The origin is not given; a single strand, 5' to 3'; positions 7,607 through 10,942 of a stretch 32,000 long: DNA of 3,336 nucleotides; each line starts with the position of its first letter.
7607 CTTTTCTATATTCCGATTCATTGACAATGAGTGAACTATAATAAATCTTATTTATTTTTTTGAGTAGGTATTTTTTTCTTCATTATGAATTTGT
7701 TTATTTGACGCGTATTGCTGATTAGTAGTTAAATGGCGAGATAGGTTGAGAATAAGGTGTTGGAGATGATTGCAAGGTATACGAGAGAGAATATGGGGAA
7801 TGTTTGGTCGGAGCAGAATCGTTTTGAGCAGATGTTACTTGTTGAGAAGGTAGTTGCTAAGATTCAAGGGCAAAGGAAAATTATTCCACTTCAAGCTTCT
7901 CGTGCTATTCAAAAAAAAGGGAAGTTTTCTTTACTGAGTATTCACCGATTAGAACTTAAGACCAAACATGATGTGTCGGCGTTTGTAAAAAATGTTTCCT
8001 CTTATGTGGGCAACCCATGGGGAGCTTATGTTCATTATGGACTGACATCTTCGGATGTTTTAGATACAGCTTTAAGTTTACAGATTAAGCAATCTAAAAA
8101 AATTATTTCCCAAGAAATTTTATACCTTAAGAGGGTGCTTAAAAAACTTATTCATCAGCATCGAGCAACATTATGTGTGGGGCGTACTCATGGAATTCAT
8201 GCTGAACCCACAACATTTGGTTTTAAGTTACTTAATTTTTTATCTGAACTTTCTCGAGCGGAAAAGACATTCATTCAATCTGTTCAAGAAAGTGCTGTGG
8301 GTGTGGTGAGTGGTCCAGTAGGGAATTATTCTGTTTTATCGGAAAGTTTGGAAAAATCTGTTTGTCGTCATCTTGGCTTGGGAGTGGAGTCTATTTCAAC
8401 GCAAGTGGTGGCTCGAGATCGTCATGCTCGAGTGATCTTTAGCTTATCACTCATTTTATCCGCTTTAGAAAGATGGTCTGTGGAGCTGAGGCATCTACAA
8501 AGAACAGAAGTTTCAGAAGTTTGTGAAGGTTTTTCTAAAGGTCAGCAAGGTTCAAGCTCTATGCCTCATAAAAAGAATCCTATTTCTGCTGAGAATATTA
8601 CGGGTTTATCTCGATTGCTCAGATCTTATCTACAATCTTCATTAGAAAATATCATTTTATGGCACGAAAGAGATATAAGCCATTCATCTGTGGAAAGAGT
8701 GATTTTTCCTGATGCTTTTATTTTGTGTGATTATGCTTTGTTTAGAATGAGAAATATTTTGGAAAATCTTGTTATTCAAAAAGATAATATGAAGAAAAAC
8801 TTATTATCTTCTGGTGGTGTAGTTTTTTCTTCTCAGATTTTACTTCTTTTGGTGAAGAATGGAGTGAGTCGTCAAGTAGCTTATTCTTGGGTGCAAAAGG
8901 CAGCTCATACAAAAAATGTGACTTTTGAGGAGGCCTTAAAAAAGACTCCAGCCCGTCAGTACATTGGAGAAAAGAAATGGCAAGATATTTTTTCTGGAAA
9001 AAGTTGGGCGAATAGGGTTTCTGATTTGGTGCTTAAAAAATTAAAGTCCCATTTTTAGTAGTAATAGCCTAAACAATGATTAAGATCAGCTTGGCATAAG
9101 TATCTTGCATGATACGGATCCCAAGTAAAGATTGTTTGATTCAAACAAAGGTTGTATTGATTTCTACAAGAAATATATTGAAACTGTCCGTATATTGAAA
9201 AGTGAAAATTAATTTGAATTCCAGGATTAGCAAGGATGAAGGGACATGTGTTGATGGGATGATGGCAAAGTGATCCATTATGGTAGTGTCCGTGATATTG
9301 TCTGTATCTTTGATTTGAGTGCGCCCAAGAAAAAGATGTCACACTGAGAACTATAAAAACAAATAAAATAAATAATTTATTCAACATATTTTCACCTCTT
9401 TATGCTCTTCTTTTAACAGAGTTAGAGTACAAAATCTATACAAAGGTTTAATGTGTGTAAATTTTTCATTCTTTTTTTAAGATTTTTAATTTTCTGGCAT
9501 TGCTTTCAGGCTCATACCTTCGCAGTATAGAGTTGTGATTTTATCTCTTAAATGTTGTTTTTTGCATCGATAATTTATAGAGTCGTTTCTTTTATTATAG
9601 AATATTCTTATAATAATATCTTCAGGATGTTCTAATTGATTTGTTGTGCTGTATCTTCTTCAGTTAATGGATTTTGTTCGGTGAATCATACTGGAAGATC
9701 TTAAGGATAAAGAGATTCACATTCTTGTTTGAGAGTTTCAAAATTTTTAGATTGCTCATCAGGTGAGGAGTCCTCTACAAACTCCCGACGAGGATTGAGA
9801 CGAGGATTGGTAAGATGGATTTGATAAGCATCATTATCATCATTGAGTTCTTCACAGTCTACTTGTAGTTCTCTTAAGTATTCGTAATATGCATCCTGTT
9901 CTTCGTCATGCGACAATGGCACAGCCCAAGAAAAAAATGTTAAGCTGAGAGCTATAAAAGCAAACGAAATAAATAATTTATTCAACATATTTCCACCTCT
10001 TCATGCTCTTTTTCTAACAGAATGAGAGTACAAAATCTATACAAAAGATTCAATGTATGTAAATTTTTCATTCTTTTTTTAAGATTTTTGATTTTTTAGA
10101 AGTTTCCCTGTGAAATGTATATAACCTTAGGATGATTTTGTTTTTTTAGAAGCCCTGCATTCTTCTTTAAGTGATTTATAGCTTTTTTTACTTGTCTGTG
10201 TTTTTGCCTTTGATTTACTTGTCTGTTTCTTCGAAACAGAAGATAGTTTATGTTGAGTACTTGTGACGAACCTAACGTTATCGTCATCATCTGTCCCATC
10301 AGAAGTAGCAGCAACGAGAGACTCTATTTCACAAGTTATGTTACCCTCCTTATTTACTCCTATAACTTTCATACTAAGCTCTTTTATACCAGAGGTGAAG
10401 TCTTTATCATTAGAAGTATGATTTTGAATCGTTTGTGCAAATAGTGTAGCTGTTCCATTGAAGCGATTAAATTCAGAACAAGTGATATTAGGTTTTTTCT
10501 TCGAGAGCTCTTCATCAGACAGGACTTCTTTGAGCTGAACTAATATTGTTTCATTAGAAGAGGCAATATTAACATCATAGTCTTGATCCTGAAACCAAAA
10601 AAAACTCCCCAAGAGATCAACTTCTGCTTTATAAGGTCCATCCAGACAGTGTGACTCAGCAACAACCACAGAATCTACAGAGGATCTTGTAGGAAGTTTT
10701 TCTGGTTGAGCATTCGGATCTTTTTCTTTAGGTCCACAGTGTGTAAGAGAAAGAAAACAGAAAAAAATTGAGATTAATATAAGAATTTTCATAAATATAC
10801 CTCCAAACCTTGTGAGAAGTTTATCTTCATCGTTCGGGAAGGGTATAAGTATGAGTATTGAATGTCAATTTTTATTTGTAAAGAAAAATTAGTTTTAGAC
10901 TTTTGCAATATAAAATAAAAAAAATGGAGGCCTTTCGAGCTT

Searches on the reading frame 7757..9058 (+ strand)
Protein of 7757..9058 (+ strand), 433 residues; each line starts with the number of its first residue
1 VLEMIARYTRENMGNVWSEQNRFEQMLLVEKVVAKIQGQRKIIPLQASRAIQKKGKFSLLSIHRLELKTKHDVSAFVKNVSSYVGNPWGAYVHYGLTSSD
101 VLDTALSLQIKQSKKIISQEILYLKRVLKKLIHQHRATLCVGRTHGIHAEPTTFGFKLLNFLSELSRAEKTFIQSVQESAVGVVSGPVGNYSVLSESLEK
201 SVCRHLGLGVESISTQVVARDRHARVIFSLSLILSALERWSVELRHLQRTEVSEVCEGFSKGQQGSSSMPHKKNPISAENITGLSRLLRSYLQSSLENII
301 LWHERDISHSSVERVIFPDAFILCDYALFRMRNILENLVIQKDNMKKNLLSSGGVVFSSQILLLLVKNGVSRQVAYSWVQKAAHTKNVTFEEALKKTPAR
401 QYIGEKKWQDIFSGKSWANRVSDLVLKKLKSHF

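Call 7: search_protein_families(library=pfam, proteins=[window:7757-9058:+], max_evalue=0.001)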
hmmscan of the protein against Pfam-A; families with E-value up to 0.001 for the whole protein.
window:7757-9058:+ (433 aa): 2 families
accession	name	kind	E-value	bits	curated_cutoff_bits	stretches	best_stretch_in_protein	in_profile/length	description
PF00206.25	Lyase_1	-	1.5e-43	149.8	27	1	5-285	11-307/312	Lyase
PF10397.14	ADSL_C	-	2.1e-09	38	32.7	1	354-425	1-76/79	Adenylosuccinate lyase C-terminus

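Call 30: find_related_loci(query=window:7757-9058:+, collection=genome_contigs, flank=10000)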
Query window:7757-9058:+ (433 aa) in genome_contigs; peptide patterns used: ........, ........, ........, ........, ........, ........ (x = any residue, [..] = any of these).
600 stretches matched a pattern (row limit reached: there are more); 590 encode a relative of the query (tblastn E <= 1e-3); the best 80 are kept; 80 distinct loci.
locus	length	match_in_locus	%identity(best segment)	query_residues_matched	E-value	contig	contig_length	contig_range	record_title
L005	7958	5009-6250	54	4-415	4e-143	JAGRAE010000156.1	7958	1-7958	MAG: Bdellovibrionales bacterium isolate HKST-UBA10 NODE_156_length_7958_cov_3.369369, whole genome shotgun sequence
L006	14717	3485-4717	54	4-412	1e-140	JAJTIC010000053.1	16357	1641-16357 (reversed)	MAG: Proteobacteria bacterium isolate CoA8_M100 k141_450163, whole genome shotgun sequence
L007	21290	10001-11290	55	3-430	8e-142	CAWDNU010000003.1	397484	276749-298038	MAG: uncultured Pseudobdellovibrionaceae bacterium isolate MFD03250.bin.2.22 genome assembly, contig: contig_20543, whol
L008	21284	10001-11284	51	4-429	9e-137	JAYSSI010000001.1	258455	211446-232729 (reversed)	MAG: Pseudobdellovibrionaceae bacterium isolate GFS_12192 GFS_12192_0, whole genome shotgun sequence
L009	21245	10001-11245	52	3-415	5e-136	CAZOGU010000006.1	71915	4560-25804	MAG TPA_asm: uncultured Pseudobdellovibrionaceae bacterium isolate SRP302895_co1_309 genome assembly, contig: NODE_662_l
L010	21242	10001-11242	52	4-415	2e-135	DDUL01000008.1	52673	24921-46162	MAG TPA_asm: Bdellovibrionaceae bacterium UBA2339 UBA2339_contig_3372, whole genome shotgun sequence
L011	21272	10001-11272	49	4-425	9e-135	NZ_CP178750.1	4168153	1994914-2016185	Bdellovibrio sp. HCB-110 chromosome, complete genome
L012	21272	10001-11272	49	4-425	5e-134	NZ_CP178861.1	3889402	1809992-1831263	Bdellovibrio sp. HCB-162 chromosome, complete genome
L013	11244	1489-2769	52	4-427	2e-132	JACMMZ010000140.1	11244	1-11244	MAG: Pseudobdellovibrionaceae bacterium isolate LF-bin-124 FL-bin-124-contig-k141_1181776, whole genome shotgun sequence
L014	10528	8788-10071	50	4-426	4e-132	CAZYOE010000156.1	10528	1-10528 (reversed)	MAG TPA_asm: uncultured Pseudobdellovibrionaceae bacterium isolate SRP278252_co2_253 genome assembly, contig: NODE_13331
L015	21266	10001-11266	50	2-422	4e-134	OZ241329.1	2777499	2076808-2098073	MAG: Bdellovibrionales bacterium isolate ad6769e0-2d78-40f0-a30c-cd23f24ca754 genome assembly, chromosome: 1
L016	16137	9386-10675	50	3-430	2e-131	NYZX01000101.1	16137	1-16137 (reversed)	MAG: Bdellovibrionaceae bacterium isolate ARS45 81709, whole genome shotgun sequence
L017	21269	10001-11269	51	3-425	3e-130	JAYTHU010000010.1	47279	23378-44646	MAG: Oligoflexia bacterium isolate GFS_2572 GFS_2572_9, whole genome shotgun sequence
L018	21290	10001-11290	48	4-430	4e-130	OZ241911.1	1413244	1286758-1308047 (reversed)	MAG: Bdellovibrionales bacterium isolate 2a0883f5-1c08-4b5e-a1ca-e6d15833d1a1 genome assembly, chromosome: 1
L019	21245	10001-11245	50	4-416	1e-129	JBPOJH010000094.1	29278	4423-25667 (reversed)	MAG: Bdellovibrionota bacterium isolate MAG_1466 c_000000614181, whole genome shotgun sequence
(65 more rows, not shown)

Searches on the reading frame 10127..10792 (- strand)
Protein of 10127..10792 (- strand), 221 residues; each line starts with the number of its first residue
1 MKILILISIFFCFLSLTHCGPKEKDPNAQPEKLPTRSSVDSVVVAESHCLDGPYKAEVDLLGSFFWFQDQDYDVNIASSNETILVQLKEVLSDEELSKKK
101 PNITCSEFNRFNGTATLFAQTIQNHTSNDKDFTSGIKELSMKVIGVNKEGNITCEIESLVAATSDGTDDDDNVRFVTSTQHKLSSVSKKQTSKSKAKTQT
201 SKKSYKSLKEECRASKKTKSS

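Call 6: search_protein_families(library=pfam, proteins=[window:10127-10792:-], max_evalue=1)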
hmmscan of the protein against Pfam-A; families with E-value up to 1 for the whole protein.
window:10127-10792:- (221 aa): 0 families

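Call 17: search_protein_families(library=ncbifam, proteins=[window:10127-10792:-], max_evalue=0.01)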
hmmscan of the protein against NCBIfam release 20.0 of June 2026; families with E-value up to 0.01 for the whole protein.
window:10127-10792:- (221 aa): 1 family
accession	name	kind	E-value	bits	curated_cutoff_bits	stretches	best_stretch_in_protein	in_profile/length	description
NF010040.1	PRK13516.1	equivalog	0.0044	16.2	425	1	88-192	260-365/369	YbdK family carboxylate-amine ligase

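Call 77: search_protein_families(library=padloc, proteins=[window:10127-10792:-], max_evalue=0.01)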
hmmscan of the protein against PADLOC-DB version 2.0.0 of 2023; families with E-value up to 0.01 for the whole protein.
window:10127-10792:- (221 aa): 1 family
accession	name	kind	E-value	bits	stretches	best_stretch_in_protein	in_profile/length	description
PDLC03255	MTase_II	-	0.0054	14.4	0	98-143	203-248/269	Type II methyltransferase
